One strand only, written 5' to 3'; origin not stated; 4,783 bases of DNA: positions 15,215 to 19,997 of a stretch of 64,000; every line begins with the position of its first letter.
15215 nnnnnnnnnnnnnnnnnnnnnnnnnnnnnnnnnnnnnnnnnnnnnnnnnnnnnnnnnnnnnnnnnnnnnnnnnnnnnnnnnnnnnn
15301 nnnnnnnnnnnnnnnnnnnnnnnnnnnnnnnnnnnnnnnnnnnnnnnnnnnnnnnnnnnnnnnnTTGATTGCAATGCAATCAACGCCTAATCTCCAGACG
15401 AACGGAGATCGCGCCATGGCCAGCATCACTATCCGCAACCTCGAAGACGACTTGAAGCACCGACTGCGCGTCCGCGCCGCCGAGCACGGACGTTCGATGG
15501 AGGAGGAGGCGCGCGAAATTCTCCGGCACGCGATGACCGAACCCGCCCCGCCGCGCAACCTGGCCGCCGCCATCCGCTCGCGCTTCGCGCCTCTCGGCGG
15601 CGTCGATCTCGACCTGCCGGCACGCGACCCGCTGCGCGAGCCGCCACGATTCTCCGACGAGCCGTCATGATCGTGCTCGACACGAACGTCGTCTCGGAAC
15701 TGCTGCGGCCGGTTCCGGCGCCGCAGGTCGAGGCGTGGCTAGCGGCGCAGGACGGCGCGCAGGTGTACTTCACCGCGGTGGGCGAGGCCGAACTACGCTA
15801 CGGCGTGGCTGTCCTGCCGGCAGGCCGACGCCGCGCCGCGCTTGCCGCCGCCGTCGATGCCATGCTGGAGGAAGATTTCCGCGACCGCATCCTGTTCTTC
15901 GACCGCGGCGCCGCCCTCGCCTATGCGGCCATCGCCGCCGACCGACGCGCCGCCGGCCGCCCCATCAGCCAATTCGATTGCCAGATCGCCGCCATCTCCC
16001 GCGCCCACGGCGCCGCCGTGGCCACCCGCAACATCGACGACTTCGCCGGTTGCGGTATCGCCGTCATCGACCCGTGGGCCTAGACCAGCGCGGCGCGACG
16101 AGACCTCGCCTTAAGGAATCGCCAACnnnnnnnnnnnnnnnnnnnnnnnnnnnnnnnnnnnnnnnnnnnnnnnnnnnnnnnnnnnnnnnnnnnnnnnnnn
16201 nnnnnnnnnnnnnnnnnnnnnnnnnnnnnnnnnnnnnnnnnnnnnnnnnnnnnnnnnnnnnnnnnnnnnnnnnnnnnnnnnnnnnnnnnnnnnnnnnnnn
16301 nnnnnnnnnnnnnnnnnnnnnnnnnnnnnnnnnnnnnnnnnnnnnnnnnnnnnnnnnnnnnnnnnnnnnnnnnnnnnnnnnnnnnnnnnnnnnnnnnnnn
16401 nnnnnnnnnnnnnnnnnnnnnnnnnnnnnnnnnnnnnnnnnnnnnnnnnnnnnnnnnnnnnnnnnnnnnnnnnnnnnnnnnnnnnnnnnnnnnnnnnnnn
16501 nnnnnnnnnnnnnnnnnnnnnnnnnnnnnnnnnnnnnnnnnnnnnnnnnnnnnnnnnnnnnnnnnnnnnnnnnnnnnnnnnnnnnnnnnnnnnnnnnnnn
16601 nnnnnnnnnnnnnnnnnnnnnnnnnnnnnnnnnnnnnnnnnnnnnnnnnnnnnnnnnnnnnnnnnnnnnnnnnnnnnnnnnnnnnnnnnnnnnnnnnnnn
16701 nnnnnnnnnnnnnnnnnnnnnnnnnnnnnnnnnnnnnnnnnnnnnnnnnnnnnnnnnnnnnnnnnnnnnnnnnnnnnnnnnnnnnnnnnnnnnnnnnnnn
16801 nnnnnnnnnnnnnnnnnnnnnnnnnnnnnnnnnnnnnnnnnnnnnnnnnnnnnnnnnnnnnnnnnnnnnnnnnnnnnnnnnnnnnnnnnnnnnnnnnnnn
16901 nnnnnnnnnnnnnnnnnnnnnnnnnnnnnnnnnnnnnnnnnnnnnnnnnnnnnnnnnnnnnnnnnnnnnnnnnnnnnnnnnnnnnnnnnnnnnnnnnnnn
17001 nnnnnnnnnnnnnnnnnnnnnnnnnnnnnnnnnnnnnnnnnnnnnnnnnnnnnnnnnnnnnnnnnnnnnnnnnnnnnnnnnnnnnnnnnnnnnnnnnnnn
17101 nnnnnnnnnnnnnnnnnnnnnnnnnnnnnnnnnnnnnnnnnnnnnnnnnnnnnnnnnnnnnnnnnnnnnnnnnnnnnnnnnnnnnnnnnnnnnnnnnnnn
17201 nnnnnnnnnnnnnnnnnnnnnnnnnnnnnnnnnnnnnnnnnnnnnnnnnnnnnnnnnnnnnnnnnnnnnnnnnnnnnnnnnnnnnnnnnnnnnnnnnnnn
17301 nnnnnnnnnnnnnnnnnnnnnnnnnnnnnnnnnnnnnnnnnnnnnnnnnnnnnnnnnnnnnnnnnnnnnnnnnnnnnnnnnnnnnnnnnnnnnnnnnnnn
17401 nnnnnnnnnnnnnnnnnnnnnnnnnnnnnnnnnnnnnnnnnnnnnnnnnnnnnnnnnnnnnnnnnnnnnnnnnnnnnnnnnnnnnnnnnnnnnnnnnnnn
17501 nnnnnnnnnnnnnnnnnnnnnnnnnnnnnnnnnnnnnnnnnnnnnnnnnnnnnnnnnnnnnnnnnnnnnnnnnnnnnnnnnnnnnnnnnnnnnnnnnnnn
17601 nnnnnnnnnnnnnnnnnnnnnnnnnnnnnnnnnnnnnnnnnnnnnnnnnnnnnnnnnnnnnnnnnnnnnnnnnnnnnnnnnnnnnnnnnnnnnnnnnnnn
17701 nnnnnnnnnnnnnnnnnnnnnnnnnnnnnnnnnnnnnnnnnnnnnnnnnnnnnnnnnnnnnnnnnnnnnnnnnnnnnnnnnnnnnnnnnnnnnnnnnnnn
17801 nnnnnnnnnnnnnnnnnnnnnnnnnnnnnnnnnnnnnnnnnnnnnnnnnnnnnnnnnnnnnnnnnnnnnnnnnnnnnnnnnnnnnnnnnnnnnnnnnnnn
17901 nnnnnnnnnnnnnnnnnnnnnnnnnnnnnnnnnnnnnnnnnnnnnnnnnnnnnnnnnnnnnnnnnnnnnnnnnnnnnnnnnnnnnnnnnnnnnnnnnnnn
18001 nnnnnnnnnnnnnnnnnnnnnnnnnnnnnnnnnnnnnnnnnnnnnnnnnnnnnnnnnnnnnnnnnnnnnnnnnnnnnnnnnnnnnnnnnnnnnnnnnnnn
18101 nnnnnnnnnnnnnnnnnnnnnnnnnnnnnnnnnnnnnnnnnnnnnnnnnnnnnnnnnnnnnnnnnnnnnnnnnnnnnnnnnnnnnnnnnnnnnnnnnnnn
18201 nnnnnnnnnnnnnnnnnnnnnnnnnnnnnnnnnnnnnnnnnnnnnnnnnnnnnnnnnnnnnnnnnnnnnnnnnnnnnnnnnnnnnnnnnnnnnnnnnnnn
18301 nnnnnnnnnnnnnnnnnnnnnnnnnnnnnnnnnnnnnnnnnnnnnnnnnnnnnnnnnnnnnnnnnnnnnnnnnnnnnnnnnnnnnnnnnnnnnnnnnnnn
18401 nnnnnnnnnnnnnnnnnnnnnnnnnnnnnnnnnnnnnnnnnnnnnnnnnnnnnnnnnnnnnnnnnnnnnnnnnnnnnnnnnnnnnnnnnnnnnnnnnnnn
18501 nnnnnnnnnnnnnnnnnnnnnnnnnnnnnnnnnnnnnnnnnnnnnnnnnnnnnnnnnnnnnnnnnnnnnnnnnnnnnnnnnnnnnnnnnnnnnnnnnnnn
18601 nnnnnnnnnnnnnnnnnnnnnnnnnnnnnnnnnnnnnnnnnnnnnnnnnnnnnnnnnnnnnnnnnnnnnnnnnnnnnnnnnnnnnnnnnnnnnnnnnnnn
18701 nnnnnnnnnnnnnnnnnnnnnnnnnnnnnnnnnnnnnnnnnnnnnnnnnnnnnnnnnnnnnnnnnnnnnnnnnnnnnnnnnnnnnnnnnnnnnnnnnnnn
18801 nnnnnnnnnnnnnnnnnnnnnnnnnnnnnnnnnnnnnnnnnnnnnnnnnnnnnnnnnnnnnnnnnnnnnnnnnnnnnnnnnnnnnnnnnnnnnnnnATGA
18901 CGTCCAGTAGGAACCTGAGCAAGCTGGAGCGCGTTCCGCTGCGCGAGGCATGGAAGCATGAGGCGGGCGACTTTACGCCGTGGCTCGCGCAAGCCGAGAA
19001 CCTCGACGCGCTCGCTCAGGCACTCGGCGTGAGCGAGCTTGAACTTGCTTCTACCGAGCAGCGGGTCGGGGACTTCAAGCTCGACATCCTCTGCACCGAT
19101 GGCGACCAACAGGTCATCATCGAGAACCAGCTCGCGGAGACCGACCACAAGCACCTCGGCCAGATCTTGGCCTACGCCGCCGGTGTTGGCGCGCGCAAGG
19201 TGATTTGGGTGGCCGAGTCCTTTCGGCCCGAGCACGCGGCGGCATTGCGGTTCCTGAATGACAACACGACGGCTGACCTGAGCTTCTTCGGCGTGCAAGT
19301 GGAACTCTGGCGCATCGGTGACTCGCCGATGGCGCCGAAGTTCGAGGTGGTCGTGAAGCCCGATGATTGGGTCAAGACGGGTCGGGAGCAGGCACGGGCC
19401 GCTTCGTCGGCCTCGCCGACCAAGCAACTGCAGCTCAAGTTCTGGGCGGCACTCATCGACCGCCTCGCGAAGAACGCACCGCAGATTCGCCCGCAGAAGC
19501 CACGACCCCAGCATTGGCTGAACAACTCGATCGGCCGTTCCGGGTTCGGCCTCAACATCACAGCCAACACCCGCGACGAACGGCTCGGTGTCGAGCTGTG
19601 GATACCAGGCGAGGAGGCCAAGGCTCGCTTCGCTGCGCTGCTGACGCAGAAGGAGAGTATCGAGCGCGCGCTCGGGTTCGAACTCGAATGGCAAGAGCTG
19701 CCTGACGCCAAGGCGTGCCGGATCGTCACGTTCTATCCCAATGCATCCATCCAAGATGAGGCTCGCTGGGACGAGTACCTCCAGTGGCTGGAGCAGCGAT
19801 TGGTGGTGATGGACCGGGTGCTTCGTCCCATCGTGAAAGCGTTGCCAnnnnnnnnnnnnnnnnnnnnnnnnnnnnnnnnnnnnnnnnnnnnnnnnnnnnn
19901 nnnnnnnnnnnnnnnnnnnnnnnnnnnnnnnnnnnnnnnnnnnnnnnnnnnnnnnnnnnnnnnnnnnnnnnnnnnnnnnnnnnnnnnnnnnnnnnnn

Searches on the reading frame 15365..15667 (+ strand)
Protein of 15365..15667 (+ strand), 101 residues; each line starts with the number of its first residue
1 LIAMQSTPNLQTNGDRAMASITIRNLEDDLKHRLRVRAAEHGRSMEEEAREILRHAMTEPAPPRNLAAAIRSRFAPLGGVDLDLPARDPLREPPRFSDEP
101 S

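Call 19: search_protein_families(library=pfam, proteins=[window:15365-15667:+], max_evalue=0.01)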
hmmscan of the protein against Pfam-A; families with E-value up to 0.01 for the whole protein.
window:15365-15667:+ (101 aa): 3 families
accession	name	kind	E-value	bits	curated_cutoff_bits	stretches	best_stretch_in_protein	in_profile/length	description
PF22513.2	FitA-like_RHH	-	4.6e-20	71.7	27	1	19-56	1-38/39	Antitoxin FitA-like, ribbon-helix-helix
PF23807.1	RHH_10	-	0.00018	22.1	27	1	11-47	16-51/84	Ribbon-helix-helix protein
PF03869.20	Arc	-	0.0086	16.3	20.4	0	30-61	15-46/50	Arc-like DNA binding domain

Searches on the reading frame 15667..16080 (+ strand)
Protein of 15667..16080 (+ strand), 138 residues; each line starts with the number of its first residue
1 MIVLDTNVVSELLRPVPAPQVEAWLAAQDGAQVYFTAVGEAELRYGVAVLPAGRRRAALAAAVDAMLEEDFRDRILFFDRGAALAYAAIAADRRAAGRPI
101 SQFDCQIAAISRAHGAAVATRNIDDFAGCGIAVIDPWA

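Call 19: search_protein_families(library=pfam, proteins=[window:15667-16080:+], max_evalue=0.01)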
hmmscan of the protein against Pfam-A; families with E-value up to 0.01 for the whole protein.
window:15667-16080:+ (138 aa): 1 family
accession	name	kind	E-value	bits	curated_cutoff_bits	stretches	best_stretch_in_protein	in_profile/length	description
PF01850.27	PIN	-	1.9e-12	48.3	23.6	1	2-124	1-113/120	PIN domain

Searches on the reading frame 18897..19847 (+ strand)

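Call 19: search_protein_families(library=pfam, proteins=[window:18897-19847:+], max_evalue=0.01)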
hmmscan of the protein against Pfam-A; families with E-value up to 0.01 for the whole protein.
window:18897-19847:+ (317 aa): 1 family
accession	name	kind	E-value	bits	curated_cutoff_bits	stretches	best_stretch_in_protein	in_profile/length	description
PF14088.11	DUF4268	-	1.2e-30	106.9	27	1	178-312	1-139/140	Domain of unknown function (DUF4268)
